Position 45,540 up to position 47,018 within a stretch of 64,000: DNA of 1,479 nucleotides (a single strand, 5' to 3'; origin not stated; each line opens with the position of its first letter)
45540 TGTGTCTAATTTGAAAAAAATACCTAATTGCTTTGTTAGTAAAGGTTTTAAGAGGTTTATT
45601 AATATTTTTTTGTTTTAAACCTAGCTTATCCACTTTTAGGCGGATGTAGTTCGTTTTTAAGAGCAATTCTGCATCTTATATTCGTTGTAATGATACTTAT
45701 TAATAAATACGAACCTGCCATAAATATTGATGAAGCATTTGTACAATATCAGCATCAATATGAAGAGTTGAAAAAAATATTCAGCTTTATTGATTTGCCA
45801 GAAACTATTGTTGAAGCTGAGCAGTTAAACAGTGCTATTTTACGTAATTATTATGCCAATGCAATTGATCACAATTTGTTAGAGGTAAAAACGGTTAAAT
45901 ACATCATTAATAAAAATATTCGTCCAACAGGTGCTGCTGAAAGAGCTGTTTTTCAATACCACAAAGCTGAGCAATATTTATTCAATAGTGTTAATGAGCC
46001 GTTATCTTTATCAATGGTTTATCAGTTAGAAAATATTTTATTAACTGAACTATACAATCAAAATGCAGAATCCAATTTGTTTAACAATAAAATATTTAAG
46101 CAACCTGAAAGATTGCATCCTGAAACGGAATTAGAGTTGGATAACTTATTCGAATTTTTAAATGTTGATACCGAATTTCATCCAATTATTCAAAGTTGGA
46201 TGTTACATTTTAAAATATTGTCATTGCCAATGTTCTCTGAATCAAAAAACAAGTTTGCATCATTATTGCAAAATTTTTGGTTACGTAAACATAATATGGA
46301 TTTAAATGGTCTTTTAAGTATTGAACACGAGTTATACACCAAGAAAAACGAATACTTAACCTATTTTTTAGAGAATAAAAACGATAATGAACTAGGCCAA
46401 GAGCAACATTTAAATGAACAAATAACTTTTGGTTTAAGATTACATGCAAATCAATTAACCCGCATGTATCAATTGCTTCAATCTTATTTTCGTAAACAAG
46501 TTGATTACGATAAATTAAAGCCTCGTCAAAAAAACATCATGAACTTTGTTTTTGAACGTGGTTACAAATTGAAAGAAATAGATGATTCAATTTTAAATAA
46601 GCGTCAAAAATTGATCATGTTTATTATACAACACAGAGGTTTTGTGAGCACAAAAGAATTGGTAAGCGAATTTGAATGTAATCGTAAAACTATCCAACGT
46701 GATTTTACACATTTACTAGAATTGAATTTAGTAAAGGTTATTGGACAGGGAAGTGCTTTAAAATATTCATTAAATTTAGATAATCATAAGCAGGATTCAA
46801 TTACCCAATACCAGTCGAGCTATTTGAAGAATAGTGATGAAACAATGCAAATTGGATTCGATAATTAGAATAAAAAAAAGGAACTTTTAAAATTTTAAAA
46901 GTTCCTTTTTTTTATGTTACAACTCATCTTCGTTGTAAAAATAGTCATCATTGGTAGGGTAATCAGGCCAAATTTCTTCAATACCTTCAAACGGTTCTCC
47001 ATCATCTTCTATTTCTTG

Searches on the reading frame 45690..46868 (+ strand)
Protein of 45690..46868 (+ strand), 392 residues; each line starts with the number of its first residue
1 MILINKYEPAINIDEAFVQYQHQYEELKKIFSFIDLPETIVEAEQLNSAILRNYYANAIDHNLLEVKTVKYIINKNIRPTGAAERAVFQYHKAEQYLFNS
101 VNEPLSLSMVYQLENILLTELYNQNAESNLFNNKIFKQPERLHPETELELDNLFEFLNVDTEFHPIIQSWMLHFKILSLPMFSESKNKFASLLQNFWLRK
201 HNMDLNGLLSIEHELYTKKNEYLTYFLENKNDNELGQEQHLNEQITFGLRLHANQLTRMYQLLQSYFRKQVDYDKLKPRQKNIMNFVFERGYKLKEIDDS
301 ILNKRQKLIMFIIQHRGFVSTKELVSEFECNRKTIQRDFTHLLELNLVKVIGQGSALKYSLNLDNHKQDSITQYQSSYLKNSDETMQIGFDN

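Call 49: search_protein_families(library=pfam, proteins=[window:45690-46868:+], max_evalue=0.00001)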
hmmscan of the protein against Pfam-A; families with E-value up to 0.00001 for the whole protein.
window:45690-46868:+ (392 aa): 1 family
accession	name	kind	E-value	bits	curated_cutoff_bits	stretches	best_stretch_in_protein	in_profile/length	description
PF08279.18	HTH_11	-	5.3e-06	26.7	25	0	305-351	2-47/55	HTH domain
